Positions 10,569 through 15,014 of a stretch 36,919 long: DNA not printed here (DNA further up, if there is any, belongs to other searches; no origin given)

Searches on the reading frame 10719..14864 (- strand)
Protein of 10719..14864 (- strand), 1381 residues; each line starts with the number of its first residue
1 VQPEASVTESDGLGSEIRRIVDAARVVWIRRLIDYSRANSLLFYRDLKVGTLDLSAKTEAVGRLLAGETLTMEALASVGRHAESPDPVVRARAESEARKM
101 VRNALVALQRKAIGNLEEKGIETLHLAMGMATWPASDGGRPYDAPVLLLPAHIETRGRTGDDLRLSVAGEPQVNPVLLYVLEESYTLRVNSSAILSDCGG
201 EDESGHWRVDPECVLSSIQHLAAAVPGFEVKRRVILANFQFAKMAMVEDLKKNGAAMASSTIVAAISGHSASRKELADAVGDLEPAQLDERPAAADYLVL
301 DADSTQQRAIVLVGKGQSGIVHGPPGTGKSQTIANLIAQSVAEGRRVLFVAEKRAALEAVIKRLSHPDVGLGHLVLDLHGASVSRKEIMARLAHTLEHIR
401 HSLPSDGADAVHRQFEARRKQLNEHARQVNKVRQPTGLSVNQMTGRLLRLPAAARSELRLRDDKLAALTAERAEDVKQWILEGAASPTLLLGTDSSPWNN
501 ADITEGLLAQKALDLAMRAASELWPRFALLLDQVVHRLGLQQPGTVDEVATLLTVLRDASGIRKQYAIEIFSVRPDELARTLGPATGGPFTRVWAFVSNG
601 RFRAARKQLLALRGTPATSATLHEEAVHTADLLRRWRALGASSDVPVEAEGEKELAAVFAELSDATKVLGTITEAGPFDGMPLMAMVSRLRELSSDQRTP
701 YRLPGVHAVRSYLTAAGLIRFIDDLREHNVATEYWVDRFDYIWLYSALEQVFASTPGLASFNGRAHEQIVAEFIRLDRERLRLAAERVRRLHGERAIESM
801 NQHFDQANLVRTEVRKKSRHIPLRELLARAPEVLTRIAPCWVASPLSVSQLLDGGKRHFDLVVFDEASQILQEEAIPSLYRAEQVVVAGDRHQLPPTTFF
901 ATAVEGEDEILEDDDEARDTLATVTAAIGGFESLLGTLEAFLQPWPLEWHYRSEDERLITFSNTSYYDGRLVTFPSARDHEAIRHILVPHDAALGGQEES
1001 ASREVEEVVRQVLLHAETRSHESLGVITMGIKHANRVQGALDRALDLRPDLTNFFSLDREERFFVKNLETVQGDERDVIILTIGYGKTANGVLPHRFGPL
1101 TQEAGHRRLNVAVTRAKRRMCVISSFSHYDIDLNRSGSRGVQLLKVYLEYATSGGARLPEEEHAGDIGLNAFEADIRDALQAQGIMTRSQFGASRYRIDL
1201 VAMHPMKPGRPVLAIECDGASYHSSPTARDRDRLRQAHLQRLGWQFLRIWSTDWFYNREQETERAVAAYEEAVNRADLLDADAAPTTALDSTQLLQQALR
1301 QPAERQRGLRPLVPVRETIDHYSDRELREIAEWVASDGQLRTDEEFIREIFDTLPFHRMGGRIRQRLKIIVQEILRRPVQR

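Call 3: search_protein_families(library=pfam, proteins=[window:10719-14864:-], max_evalue=0.01)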
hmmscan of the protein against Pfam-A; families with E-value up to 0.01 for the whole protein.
window:10719-14864:- (1381 aa): 13 families
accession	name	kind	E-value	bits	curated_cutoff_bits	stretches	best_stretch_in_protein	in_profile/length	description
PF18741.7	MTES_1575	-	2.8e-32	111.1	38.2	1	1172-1267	1-94/96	REase_MTES_1575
PF13086.12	AAA_11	-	1.8e-18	67.7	27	2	303-376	3-75/257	AAA domain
PF13195.11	DUF4011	-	1.1e-13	51.8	22.2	1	31-181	1-158/158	Protein of unknown function (DUF4011)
PF13087.12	AAA_12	-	8.6e-11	42.2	27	1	947-1125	20-193/195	AAA domain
PF13245.12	AAA_19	-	5.8e-07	30.2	25.1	1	306-367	1-64/134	AAA domain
PF13604.12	AAA_30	-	1.1e-06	29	27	1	305-365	5-67/191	AAA domain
PF13401.12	AAA_22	-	3.4e-05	24.6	27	1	317-428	6-107/130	AAA domain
PF00270.35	DEAD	-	3.8e-05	23.9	26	0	305-376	3-77/167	DEAD/DEAH box helicase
PF04480.18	DUF559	-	0.00078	19.7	20.6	1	1184-1263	32-102/109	Protein of unknown function (DUF559)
PF04851.21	ResIII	-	0.00081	19.8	22.5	0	316-362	23-71/164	Type III restriction enzyme, res subunit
PF09848.15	SLFN-g3_helicase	-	0.0057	16.4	24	0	320-366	5-53/354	Schlafen group 3, DNA/RNA helicase domain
PF05127.21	NAT10_TcmA_helicase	-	0.0067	16.8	22.7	0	321-366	2-48/176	RNA cytidine acetyltransferase NAT10/TcmA, helicase domain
PF01443.25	Viral_helicase1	-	0.0075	16.5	21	0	320-352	2-33/228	Viral superfamily 1 RNA helicase core domain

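Call 4: search_protein_families(library=padloc, proteins=[window:10719-14864:-], max_evalue=0.01)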
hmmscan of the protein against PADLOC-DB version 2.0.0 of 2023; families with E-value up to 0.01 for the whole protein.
window:10719-14864:- (1381 aa): 9 families
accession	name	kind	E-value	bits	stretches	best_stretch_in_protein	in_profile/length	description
PDLC05009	PDC-S37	-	3.5e-280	931.2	2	654-1373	734-1442/1550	-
PDLC02194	Hhe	-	5.9e-139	462.7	2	777-1259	1299-1770/1911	-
PDLC03920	MkoA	-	8.5e-22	75.3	1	303-1131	617-1081/1112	-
PDLC03924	MkoC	-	1.2e-19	68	1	858-1148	670-963/1136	-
PDLC03921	MkoA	-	1.2e-13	47.6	2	276-363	993-1091/1607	-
PDLC04140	mad8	-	6.3e-06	23.9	1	307-427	17-115/314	mads_8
PDLC05035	PDC-S53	-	0.00033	16.8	0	315-366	509-558/900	-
PDLC04173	GajB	-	0.00096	16.2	0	316-369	9-61/471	-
PDLC00104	GajB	-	0.0016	15.3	0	305-364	5-67/574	UrvD helicase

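Call 5: search_protein_families(library=ncbifam, proteins=[window:10719-14864:-], max_evalue=0.01)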
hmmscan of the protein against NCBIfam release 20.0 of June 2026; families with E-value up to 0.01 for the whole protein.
window:10719-14864:- (1381 aa): 6 families
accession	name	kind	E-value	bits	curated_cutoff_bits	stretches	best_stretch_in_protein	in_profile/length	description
NF058533.1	antiphage_ProA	equivalog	3.1e-271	903.6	1500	2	649-1376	1094-1829/1903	anti-phage protein ProA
NF042953.1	Hhe_antiphage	equivalog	3.2e-195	651.4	2000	2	709-1271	1127-1682/1797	DUF4011 domain-containing anti-phage protein Hhe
TIGR00376.1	TIGR00376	hypoth_equivalog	1.6e-29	102.9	348.9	3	303-397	160-252/639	IGHMBP2 family helicase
NF040671.1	PLuB_AAA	exception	6.8e-19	66.8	999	2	855-1125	959-1231/1256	PLuB system helicase-like protein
TIGR01448.2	helicase_RecD2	equivalog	5.7e-05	21.4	500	1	260-351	273-366/713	SF1B family DNA helicase RecD2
TIGR01447.1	recD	equivalog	0.00054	18.7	310.15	0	283-341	127-188/597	exodeoxyribonuclease V subunit alpha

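Call 11: find_homologous_proteins(query=window:10719-14864:-, max_evalue=1e-10)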
Query window:10719-14864:- (1381 aa): 4293 proteins with E <= 1e-10 among 8000 candidates; the best 120 are listed.
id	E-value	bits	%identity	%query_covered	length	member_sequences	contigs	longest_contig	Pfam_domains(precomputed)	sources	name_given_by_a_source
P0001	0.0e+0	3050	100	100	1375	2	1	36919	PF13195.12,PF13087.13,PF13086.13,PF13604.13,PF13245.13,PF18741.8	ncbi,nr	ncbi:MAG TPA: AAA domain-containing protein [Thermoanaerobaculia bacterium]|nr:AAA domain-containing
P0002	0.0e+0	2418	79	99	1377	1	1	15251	PF13195.12,PF13087.13,PF13086.13,PF13604.13,PF13245.13,PF18741.8,PF13401.13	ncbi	-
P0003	0.0e+0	2416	79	99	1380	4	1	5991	PF13195.12,PF13087.13,PF13086.13,PF13604.13,PF13245.13,PF18741.8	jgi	jgi:very-short-patch-repair endonuclease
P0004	0.0e+0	2412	79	99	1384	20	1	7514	PF13195.12,PF13087.13,PF13086.13,PF13604.13,PF13245.13,PF18741.8,PF13401.13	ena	-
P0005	0.0e+0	2402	79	99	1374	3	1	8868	PF13195.12,PF13087.13,PF13086.13,PF13604.13,PF13245.13,PF18741.8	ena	-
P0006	0.0e+0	2393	79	99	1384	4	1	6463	PF13195.12,PF13087.13,PF13086.13,PF13604.13,PF13245.13,PF18741.8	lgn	-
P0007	0.0e+0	2386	79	99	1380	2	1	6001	PF13195.12,PF13087.13,PF13086.13,PF13604.13,PF13245.13,PF18741.8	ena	-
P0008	0.0e+0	2380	78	99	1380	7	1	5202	PF13195.12,PF13087.13,PF13086.13,PF13604.13,PF13245.13,PF18741.8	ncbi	-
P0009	0.0e+0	2359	78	99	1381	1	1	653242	PF13195.12,PF13087.13,PF13086.13,PF13604.13,PF13245.13,PF18741.8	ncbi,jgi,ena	-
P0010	0.0e+0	2354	78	99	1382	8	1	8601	PF13195.12,PF13087.13,PF13086.13,PF13604.13,PF13245.13,PF18741.8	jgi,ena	-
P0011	0.0e+0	2349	77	99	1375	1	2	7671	PF13195.12,PF13087.13,PF13086.13,PF13604.13,PF13245.13,PF18741.8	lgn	-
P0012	0.0e+0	2343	78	98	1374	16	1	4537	PF13195.12,PF13087.13,PF13086.13,PF13604.13,PF13245.13,PF18741.8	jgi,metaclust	metaclust:\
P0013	0.0e+0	2340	78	99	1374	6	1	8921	PF13195.12,PF13087.13,PF13086.13,PF13604.13,PF13245.13,PF18741.8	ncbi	-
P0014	0.0e+0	2338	77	99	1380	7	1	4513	PF13195.12,PF13087.13,PF13086.13,PF13604.13,PF13245.13,PF18741.8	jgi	jgi:very-short-patch-repair endonuclease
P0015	0.0e+0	2330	77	98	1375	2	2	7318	PF13195.12,PF13087.13,PF13086.13,PF13604.13,PF13245.13,PF18741.8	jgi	jgi:very-short-patch-repair endonuclease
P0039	0.0e+0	2258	75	99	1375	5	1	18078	PF13195.12,PF13087.13,PF13086.13,PF13604.13,PF13245.13,PF18741.8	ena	-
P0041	0.0e+0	2253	74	99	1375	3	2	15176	PF13195.12,PF13087.13,PF13086.13,PF13604.13,PF13245.13,PF18741.8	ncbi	-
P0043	0.0e+0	2244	74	99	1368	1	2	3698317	PF13195.12,PF13087.13,PF13086.13,PF13604.13,PF13245.13,PF18741.8,PF13401.13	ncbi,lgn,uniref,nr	ncbi:AAA domain-containg protein [Bellilinea caldifistulae]|uniref:DUF4011 domain-containing protein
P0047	0.0e+0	2234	74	99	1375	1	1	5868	PF13195.12,PF13087.13,PF13086.13,PF13604.13,PF13245.13,PF18741.8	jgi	-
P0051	0.0e+0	2226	73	98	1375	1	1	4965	PF13195.12,PF13087.13,PF13086.13,PF13604.13,PF13245.13,PF18741.8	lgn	-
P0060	0.0e+0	2188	77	92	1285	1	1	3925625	PF13195.12,PF13087.13,PF13086.13,PF13245.13,PF18741.8,PF13401.13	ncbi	ncbi:AAA domain-containing protein [Nitrospira sp. Kam-Ns4a]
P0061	0.0e+0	2188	73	99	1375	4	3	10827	PF13195.12,PF13087.13,PF13086.13,PF13604.13,PF13245.13,PF18741.8,PF13401.13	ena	-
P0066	0.0e+0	2171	72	99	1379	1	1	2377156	PF13195.12,PF13087.13,PF13086.13,PF13604.13,PF13245.13,PF18741.8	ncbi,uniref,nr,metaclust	ncbi:AAA domain-containing protein [Kallotenue papyrolyticum]|uniref:AAA domain-containing protein n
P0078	0.0e+0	2100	70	99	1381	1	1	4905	PF13195.12,PF13087.13,PF13086.13,PF13604.13,PF13245.13,PF18741.8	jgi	jgi:very-short-patch-repair endonuclease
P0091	0.0e+0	2046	68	99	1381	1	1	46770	PF13195.12,PF13087.13,PF13086.13,PF13604.13,PF13245.13,PF18741.8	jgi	-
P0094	0.0e+0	2023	68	99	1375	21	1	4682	PF13195.12,PF13087.13,PF13086.13,PF13604.13,PF13245.13,PF18741.8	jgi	-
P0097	0.0e+0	1993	67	99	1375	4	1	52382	PF13195.12,PF13087.13,PF13086.13,PF13604.13,PF13245.13,PF18741.8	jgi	-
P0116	0.0e+0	1826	63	99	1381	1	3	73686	PF13195.12,PF13087.13,PF13086.13,PF18741.8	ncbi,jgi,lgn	-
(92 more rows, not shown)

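Call 13: find_related_loci(query=A1, collection=genome_contigs, flank=8000)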
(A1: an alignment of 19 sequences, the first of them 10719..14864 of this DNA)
Query A1 (1381 aa) in genome_contigs; peptide patterns used: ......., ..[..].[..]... (x = any residue, [..] = any of these).
600 stretches matched a pattern (row limit reached: there are more); 548 encode a relative of the query (tblastn E <= 1e-3); the best 80 are kept; 80 distinct loci.
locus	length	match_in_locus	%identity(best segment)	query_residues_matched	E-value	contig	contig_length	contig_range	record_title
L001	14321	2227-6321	55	15-1372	0e+0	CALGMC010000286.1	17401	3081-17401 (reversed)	MAG: uncultured Chlorobiales bacterium isolate N1_Bin_Bin_23_1 genome assembly, contig: c_000000725348, whole genome sho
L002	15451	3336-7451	78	8-1377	0e+0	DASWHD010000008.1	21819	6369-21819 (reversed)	MAG TPA_asm: bacterium isolate SMAG_U2833 k141_3329025, whole genome shotgun sequence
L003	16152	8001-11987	45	3-1363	0e+0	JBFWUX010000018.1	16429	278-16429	MAG: Dehalococcoidia bacterium isolate CA_2019_TPBF_80 NODE_15769_length_16429_cov_18.131640_TPBF, whole genome shotgun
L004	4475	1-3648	45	150-1372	0e+0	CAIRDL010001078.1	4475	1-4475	MAG: uncultured Oscillochloris sp. isolate Ja1-D5_bin-794 genome assembly, contig: bin-794:1078/1196, whole genome shotg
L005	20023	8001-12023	37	18-1372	0e+0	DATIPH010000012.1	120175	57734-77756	MAG TPA_asm: Solirubrobacterales bacterium isolate SMAG_U15845 k141_1351842, whole genome shotgun sequence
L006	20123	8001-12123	65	3-1378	0e+0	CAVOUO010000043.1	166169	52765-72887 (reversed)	MAG: uncultured Planctomycetota bacterium isolate MFD10007.bin.2.186 genome assembly, contig: contig_68457, whole genome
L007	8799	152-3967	38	107-1378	0e+0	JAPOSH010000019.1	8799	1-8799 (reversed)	MAG: bacterium isolate CAR2_bin_19 NODE_2514_length_8799_cov_8.5072, whole genome shotgun sequence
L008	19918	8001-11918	35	28-1367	0e+0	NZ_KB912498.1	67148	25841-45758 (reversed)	Saccharomonospora halophila 8 SachaDRAFT_Scaffold18.48, whole genome shotgun sequence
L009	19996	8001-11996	35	28-1372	0e+0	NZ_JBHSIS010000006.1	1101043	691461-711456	Actinophytocola glycyrrhizae strain CGMCC 4.7433 platanus_K_default_6, whole genome shotgun sequence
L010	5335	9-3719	36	114-1368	0e+0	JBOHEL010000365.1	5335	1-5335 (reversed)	MAG: Sciscionella sp. isolate SE1509_metabat2.bin.19 NODE_6623_length_5335_cov_2.280146, whole genome shotgun sequence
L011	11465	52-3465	36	234-1372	0e+0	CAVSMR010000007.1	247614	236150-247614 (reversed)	MAG: uncultured Actinomycetota bacterium isolate MFD04935.bin.2.124 genome assembly, contig: contig_20126, whole genome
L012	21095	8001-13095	40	28-1372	1e-166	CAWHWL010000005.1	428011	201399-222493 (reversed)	MAG: Candidatus Eremiobacteraeota bacterium isolate MFD04434.bin.1.159 genome assembly, contig: contig_28904, whole geno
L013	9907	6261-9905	41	20-1267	0e+0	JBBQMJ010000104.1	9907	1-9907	MAG: Fimbriimonadales bacterium isolate Co_metawrap_422 Cmw_422_k141_4916913_length_9907_cov_9.0000, whole genome shotgu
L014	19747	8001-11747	32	21-1268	5e-155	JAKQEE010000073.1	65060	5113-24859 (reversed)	MAG: Pseudomonadota bacterium isolate USDE_maxbin.087_sub k141_885831, whole genome shotgun sequence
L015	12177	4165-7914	31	105-1281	3e-136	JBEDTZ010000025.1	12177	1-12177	MAG: Pseudomonadales bacterium isolate SIP_5_Bin2 5mSIPHEX1_2-scaffold_946_c1, whole genome shotgun sequence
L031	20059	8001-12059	34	116-1381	7e-108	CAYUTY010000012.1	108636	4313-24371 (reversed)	MAG TPA_asm: uncultured Anaerolineaceae bacterium isolate binchicken_co322_166 genome assembly, contig: NODE_330_length_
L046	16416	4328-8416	37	101-1381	3e-111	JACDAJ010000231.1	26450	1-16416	MAG: Rubrobacter sp. isolate MGR_bin253 SD2897-2912_k127_3926725, whole genome shotgun sequence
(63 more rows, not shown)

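Call 17: find_encoding_contigs(protein=P0009, flank=6000, max_places=3)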
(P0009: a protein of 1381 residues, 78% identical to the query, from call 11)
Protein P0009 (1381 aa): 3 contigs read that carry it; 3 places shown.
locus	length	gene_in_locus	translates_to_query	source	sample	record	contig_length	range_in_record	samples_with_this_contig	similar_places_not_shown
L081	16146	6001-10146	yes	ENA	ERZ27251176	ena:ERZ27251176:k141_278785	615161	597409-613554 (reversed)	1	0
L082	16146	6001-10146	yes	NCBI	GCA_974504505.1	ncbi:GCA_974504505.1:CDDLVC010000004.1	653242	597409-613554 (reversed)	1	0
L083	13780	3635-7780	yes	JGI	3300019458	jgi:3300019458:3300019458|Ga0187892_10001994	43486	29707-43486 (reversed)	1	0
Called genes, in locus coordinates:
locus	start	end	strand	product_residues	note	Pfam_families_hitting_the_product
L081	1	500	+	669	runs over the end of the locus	PF01555:N6_N4_Mtase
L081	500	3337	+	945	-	PF04851:ResIII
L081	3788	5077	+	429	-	PF03486:HI0933_like (faint), PF07992:Pyr_redox_2 (weak), PF12831:FAD_oxidored (weak), PF01593:Amino_oxidase, PF13450:NAD_binding_8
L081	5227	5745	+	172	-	PF14137:DUF4304 (weak)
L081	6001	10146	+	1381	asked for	PF13195:DUF4011, PF13245:AAA_19 (faint), PF13086:AAA_11, PF13604:AAA_30 (faint), PF13086:AAA_11 (weak), PF13087:AAA_12, PF18741:MTES_1575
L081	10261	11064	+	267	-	-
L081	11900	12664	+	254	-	PF01048:PNP_UDP_1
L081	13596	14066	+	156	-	-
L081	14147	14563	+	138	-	PF07366:SnoaL, PF12680:SnoaL_2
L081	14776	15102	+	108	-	PF08803:ydhR (weak)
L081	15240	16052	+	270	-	PF01209:Ubie_methyltran, PF03848:TehB (weak), PF13489:Methyltransf_23, PF13847:Methyltransf_31, PF08241:Methyltransf_11, PF08242:Methyltransf_12, PF13649:Methyltransf_25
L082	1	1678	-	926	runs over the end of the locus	PF12770:CHAT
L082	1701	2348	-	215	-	-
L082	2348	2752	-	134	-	-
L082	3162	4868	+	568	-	PF02412:TSP_3 (weak)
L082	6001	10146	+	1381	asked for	PF13195:DUF4011, PF13245:AAA_19 (faint), PF13086:AAA_11, PF13604:AAA_30 (faint), PF13086:AAA_11 (weak), PF13087:AAA_12, PF18741:MTES_1575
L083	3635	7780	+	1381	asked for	PF13195:DUF4011, PF13245:AAA_19 (faint), PF13086:AAA_11, PF13604:AAA_30 (faint), PF13086:AAA_11 (weak), PF13087:AAA_12, PF18741:MTES_1575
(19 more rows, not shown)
